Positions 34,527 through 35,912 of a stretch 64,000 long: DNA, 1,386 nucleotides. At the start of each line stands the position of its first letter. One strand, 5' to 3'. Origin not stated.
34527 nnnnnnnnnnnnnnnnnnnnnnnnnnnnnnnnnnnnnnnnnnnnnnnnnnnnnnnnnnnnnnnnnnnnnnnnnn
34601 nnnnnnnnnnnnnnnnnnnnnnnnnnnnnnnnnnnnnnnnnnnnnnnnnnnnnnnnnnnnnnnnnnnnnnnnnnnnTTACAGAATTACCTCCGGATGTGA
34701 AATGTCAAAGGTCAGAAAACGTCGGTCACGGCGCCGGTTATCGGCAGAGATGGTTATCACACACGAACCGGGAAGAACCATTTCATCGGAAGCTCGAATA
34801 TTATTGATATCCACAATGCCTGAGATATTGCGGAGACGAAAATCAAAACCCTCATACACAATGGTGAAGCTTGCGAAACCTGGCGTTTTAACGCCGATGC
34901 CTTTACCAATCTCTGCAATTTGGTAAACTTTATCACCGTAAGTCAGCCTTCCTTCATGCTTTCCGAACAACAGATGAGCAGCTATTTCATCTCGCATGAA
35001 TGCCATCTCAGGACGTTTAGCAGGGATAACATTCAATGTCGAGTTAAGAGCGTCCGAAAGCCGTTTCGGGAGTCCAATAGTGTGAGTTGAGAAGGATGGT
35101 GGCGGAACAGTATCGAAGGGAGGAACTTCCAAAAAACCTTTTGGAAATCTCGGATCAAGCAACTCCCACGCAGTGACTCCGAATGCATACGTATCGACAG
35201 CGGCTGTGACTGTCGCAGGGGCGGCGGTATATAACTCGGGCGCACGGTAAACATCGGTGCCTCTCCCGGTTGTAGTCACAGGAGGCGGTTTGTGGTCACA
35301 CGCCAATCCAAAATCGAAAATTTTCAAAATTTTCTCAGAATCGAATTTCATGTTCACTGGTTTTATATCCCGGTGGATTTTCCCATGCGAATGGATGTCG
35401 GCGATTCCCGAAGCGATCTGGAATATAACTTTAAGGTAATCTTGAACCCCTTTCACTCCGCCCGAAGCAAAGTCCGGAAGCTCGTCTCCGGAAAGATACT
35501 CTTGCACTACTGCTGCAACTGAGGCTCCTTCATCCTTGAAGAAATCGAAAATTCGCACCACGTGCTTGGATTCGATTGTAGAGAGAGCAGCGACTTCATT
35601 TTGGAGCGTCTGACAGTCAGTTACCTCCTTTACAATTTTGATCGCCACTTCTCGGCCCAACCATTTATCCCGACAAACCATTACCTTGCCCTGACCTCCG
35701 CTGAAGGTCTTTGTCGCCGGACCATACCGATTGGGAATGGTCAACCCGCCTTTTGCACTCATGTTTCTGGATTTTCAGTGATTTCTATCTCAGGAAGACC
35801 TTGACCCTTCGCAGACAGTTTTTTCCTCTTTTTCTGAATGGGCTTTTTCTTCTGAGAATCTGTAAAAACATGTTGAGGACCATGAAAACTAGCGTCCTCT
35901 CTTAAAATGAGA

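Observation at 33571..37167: Compact HTH / PP2C / kinase(FHA-like) / kinase(cold-shock domain) operon in a low-GC islet: candidate phospho-signalling conflict (defence) module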

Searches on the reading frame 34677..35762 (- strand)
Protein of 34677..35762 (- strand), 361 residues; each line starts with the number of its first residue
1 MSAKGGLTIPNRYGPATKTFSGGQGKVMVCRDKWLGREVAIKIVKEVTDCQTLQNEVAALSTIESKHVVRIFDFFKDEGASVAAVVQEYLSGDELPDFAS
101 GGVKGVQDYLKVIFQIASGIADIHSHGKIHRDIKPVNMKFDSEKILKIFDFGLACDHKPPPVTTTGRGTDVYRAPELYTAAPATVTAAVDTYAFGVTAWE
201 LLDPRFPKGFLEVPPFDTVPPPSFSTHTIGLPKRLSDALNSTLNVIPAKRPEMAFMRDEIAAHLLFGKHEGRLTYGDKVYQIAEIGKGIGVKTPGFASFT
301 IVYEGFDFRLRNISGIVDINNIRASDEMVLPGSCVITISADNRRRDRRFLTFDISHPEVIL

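Call 3: search_protein_families(library=pfam, proteins=[window:34677-35762:-], max_evalue=0.1)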
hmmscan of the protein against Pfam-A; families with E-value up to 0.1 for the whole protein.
window:34677-35762:- (361 aa): 3 families
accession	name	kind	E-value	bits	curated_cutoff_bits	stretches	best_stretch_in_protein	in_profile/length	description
PF00069.31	Pkinase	-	5.5e-35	121.5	31.7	1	21-206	9-195/263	Protein kinase domain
PF07714.23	PK_Tyr_Ser-Thr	-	2.8e-22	79.7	23.1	1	34-203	26-199/258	Protein tyrosine and serine/threonine kinase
PF03109.22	ABC1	-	0.091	12.3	22.9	0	86-157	146-217/244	ABC1 atypical kinase-like domain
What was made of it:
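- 34677..35762 (-): PfkB-like Hanks Ser/Thr kinase (kinase domain roughly aa 21-262) with a C-terminal all-beta FHA-like tail (aa 265-361, about 34680-34970). Predicted co-toxin. Pkinase E 5e-35 (call 3).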

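Call 4: search_protein_families(library=padloc, proteins=[window:34677-35762:-], max_evalue=0.1)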
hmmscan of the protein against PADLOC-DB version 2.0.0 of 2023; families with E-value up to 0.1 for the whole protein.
window:34677-35762:- (361 aa): 35 families (the best 25 are shown)
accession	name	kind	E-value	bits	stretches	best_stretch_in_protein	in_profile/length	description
PDLC04138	mad6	-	1.5e-39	134.4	1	21-203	61-251/659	mads_6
PDLC01088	C3a189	-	3.7e-31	106.5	1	21-261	7-255/840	kinase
PDLC04042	PD-T4-6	-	1.6e-30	104.7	1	11-261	9-270/292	-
PDLC04047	PD-T4-6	-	1.3e-29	101.3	1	9-207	8-211/327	-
PDLC04053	PD-T4-6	-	4.1e-29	100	1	18-254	16-261/311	-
PDLC04060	PD-T4-6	-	2.3e-26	90.8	1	7-207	4-208/486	-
PDLC04061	PD-T4-6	-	1.8e-25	88.4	1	4-207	9-222/510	-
PDLC04043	PD-T4-6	-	1.9e-24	84.6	1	21-207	25-216/452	-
PDLC04057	PD-T4-6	-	1.1e-23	82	1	6-207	3-209/443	-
PDLC03920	MkoA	-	3.5e-23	79.9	1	11-263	8-277/1112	-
PDLC04048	PD-T4-6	-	3.8e-23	80.4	1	9-206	8-210/354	-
PDLC04039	PD-T4-6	-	9.1e-23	79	1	6-250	10-261/458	-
PDLC04054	PD-T4-6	-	6.7e-21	73.1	1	21-254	20-263/347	-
PDLC04050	PD-T4-6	-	1.4e-19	68.3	1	22-252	74-314/480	-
PDLC04040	PD-T4-6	-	1.4e-17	61.7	1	22-207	5-204/547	-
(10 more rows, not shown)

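Call 5: search_protein_families(library=ncbifam, proteins=[window:34677-35762:-], max_evalue=0.1)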
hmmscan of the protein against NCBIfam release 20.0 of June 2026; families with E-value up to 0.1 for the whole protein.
window:34677-35762:- (361 aa): 17 families
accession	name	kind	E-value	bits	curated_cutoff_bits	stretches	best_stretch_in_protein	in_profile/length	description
NF033483.0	PknB_PASTA_kin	equivalog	1.1e-27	97.3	450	1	9-207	5-207/563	Stk1 family PASTA domain-containing Ser/Thr kinase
NF047741.1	antiphage_MADS6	equivalog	8e-26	90.7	460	2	107-264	299-461/612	methylation-associated defense system protein kinase MAD6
NF052427.1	StpK7MSMEG_1200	equivalog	1.9e-14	53.1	900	1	21-203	17-204/601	serine/threonine protein kinase StpK7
NF038150.1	lanthi_synth_IV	equivalog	7.8e-13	47.6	650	1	50-201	236-389/851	class IV lanthionine synthetase LanL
TIGR03903.1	TOMM_kin_cyc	equivalog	3.9e-11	41.6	705.75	1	36-202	3-183/1267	TOMM system kinase/cyclase fusion protein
NF009651.0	PRK13184.1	equivalog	1.1e-08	33.6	839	1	22-250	13-276/932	serine/threonine-protein kinase PknD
NF043056.1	T4SS_LegK1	equivalog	3.5e-08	32.5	550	1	124-195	206-277/516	Dot/Icm T4SS effector kinase LegK1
NF053615.1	SerThrKinAfsKStmc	equivalog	4.6e-08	32.2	1300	1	21-265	23-269/809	protein serine/threonine kinase AfsK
NF033442.0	BREX_PglW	equivalog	1.9e-07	29.2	990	1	27-203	528-705/1391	BREX system serine/threonine kinase PglW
NF038151.1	lanthi_synth_III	equivalog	1.9e-05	23.3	575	1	51-204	268-425/833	class III lanthionine synthetase LanKC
TIGR03724.2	arch_bud32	equivalog_domain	5.8e-05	22.7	125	1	84-155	69-132/193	KEOPS complex kinase/ATPase Bud32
NF058632.1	SerThrKinPrkT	equivalog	0.00016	20.8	280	1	21-139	31-149/322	serine/threonine protein kinase PrkT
NF011464.0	PRK14879.1-7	equivalog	0.00078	19.2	246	1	84-154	82-149/221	Kae1-associated kinase Bud32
NF011462.0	PRK14879.1-3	equivalog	0.00082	19.2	174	1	117-157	92-131/192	Kae1-associated kinase Bud32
NF011460.0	PRK14879.1-1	equivalog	0.0032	16.7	199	1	85-154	88-157/232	Kae1-associated kinase Bud32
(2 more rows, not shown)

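Call 40: find_homologous_proteins(query=window:34677-35762:-, max_evalue=1e-20)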
Query window:34677-35762:- (361 aa): 731 proteins with E <= 1e-20 among 5390 candidates; the best 120 are listed.
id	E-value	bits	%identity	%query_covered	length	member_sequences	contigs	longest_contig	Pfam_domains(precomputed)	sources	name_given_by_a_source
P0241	2.1e-242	821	100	100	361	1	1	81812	PF07714.24,PF00069.32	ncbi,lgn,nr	ncbi:MAG TPA: serine/threonine-protein kinase [Verrucomicrobiae bacterium]|nr:serine/threonine-prote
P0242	2.3e-160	552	67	100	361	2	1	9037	PF07714.24,PF00069.32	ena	-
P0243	3.2e-146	505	63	100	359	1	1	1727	PF07714.24,PF00069.32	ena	-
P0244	1.3e-129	450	57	100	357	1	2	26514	PF07714.24,PF00069.32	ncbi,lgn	-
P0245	2.6e-117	410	57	93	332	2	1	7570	PF07714.24,PF00069.32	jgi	-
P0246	7.9e-117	408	53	98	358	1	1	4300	PF07714.24,PF00069.32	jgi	jgi:serine/threonine protein kinase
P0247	5.2e-114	399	53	98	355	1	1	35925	PF07714.24,PF00069.32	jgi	jgi:serine/threonine protein kinase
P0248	5.8e-100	353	49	98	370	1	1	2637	PF07714.24,PF00069.32,PF01636.30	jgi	jgi:serine/threonine-protein kinase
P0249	2.4e-98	348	48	98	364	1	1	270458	PF07714.24,PF00069.32,PF03109.23,PF01636.30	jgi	jgi:serine/threonine protein kinase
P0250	3.6e-97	344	48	95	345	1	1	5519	PF07714.24,PF00069.32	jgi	jgi:eukaryotic-like serine/threonine-protein kinase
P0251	3.7e-97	344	47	98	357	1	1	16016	PF07714.24,PF00069.32,PF01636.30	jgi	jgi:eukaryotic-like serine/threonine-protein kinase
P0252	2.7e-96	341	48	98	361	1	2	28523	PF07714.24,PF00069.32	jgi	jgi:eukaryotic-like serine/threonine-protein kinase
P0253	1.5e-95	338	47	98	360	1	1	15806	PF07714.24,PF00069.32,PF01636.30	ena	-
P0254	6.0e-93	330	47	98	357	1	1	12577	PF07714.24,PF00069.32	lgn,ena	-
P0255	1.1e-91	326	48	98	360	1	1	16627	PF07714.24,PF00069.32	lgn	-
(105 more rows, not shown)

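Call 56: predict_structure(alignment_id=A5)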
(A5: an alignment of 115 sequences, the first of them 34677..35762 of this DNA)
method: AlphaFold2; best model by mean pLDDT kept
length: 361 residues; sequences in the alignment: 115
mean_pLDDT: 92.3   pTM: 0.90
mean pLDDT of the five models: 92.3, 91.7, 91.2, 90.3, 89.1
residues with pLDDT >= 90: 281; 70-90: 70; 50-70: 7; < 50: 3
segments of 3 or more residues with pLDDT < 50: none
pLDDT, mean of each block of 10 residues (from residue 1): 67 95 86 96 75 79 94 86 91 91 89 98 97 96 95 88 82 94 94 98 94 96 94 97 98 98 96 97 97 96 97 97 97 96 89 91 84
secondary structure, 60 per line:
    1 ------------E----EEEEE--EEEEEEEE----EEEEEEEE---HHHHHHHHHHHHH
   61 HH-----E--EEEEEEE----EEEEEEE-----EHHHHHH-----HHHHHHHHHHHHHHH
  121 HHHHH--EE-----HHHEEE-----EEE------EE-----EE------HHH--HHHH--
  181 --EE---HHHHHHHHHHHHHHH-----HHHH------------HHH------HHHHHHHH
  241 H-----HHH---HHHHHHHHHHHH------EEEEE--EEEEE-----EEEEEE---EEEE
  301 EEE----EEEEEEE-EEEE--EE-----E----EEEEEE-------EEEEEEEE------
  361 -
elements in order: E18-22 E25-32 E37-44 H48-62 E71-77 E82-88 H95-100 H106-125 E138-140 E146-148 H175-178 H188-202 H208-211 H233-241 H253-264 E271-275 E278-282 E288-293 E297-303 E308-314 E316-319 E334-339 E347-354
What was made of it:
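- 34677..35762 (-): AF2 model pLDDT 92 with eight strands at aa 271-354 (call 56).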

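Call 60: fold_search(model_id=the predicted structure, library=pdb)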
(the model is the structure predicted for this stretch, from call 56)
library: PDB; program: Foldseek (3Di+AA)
matches with E <= 10: 2000; with E <= 0.001: 2000
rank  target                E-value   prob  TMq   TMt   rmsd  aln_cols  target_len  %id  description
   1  5t5t_A                3.0e-17  1.00  0.54  0.53  18.5       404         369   18  AMPK bound to allosteric activator (released 2017-03-29)
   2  6c9j_A                6.8e-17  1.00  0.58  0.55  17.9       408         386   18  AMP-activated protein kinase bound to pharmacological activator R734 (released 2018-11-28)
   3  3ckx                  8.0e-17  1.00  0.60  0.77   2.8       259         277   24  Crystal structure of sterile 20-like kinase 3 (MST3, STK24) in complex with staurosporine (released 2008-04-29)
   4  6e4u_A                2.3e-16  1.00  0.58  0.57  18.0       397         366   19  Structure of AMPK bound to activator (released 2018-08-08)
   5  4qfg_A                2.7e-16  1.00  0.58  0.57  17.5       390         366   20  Structure of AMPK in complex with STAUROSPORINE inhibitor and in the absence of a synthetic activator (released 2014-08-06)
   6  6c9f_A                3.9e-16  1.00  0.59  0.57  17.8       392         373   21  AMP-activated protein kinase bound to pharmacological activator R734 (released 2018-11-28)
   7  5dh3_A                4.6e-16  1.00  0.58  0.71   3.9       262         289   22  Crystal structure of MST2 in complex with XMU-MP-1 (released 2016-08-31)
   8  5u94                  5.8e-16  1.00  0.61  0.81   2.9       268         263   24  Crystal structure of the Mycobacterium tuberculosis PASTA kinase PknB in complex with the potential theraputic kinase in (released 2017-12-20)
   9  4qfr_A                6.4e-16  1.00  0.51  0.51  18.9       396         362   19  Structure of AMPK in complex with Cl-A769662 activator and STAUROSPORINE inhibitor (released 2014-08-06)
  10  4zhx_A                7.6e-16  1.00  0.58  0.52  17.3       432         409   17  Novel binding site for allosteric activation of AMPK (released 2016-03-09)
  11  4qml                  8.9e-16  1.00  0.59  0.74   2.8       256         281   24  MST3 in complex with AMP-PNP (released 2015-07-01)
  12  6c9g_A                1.1e-15  1.00  0.58  0.55  17.8       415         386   18  AMP-activated protein kinase bound to pharmacological activator R739 (released 2018-11-28)
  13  5kq5_A                1.1e-15  1.00  0.57  0.57  17.9       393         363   19  AMPK bound to allosteric activator (released 2016-08-17)
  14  5ezv_A                1.1e-15  1.00  0.58  0.48   4.3       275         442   24  X-ray crystal structure of AMP-activated protein kinase alpha-2/alpha-1 RIM chimaera (alpha-2(1-347)/alpha-1(349-401)/ (released 2016-03-09)
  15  3a7g_B                1.2e-15  1.00  0.58  0.70   3.0       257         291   24  Human MST3 kinase (released 2010-02-02)
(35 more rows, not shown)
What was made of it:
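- Tried and rejected: Foldseek of the whole kinase-FHA model against the PDB (call 60).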

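Call 67: search_protein_families(library=phrogs, proteins=[window:34677-35762:-], max_evalue=0.01)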
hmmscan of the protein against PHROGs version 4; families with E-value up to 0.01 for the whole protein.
window:34677-35762:- (361 aa): 3 families
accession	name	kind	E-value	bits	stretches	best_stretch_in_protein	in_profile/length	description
phrog_2361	-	other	2e-52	179.6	1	10-360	12-372/415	serine-threonine kinase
phrog_4972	-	unknown function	0.00042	20.3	1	94-186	205-293/501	-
phrog_14300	-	unknown function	0.00057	20.5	1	94-155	205-265/290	-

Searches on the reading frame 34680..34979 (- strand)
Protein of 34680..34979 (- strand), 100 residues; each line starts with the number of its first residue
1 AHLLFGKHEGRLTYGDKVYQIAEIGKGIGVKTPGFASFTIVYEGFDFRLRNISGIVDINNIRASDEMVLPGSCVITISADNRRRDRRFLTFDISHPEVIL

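Call 51: search_solved_structures(query=A7, max_evalue=10, show_alignments=2)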
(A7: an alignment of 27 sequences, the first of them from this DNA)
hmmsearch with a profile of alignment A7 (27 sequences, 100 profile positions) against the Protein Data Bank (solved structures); distinct sequences matched with E-value up to 10: 0.
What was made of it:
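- The FHA identity of the PfkB-like tail could not be confirmed by sequence: no PDB profile hit (call 51), and the canonical GR and SxxH phosphothreonine-binding motifs are not recognisable.
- Tried and rejected: Profile of the FHA-like tail against the PDB (call 51).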

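Call 58: search_protein_families(library=pfam, alignment_id=A7, max_evalue=10)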
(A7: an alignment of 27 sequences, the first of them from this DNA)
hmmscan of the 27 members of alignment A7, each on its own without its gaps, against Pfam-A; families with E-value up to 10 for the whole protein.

A. member 1, seq(100 aa): 0 families

B. families by the number of members that match (of 27 scanned): 20 families
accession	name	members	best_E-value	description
PF16537.11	T2SSB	2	0.12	Type II secretion system protein B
PF02744.22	GalP_UDP_tr_C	1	0.019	Galactose-1-phosphate uridyl transferase, C-terminal domain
PF13203.12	DUF2201_N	1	0.02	Putative metallopeptidase domain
PF00498.31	FHA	1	0.046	FHA domain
PF03816.19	LytR_cpsA_psr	1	0.054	LytR_cpsA_psr family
PF03829.18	PTSIIA_gutA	1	0.067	PTS system glucitol/sorbitol-specific IIA component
PF07746.16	LigA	1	0.074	Aromatic-ring-opening dioxygenase LigAB, LigA subunit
PF23552.2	ParB_C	1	0.081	ParB dimerisation domain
PF07873.16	YabP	1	0.083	YabP family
PF21641.3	NarE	1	0.1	NarE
PF15774.10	DUF4702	1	0.11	Domain of unknown function (DUF4702)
PF19550.4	DUF6073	1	0.11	Family of unknown function (DUF6073)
PF06257.17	VEG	1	0.13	Biofilm formation stimulator VEG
PF10636.14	hemP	1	0.14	Hemin uptake protein hemP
PF12093.14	bCoV_NS8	1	0.14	Betacoronavirus NS8 protein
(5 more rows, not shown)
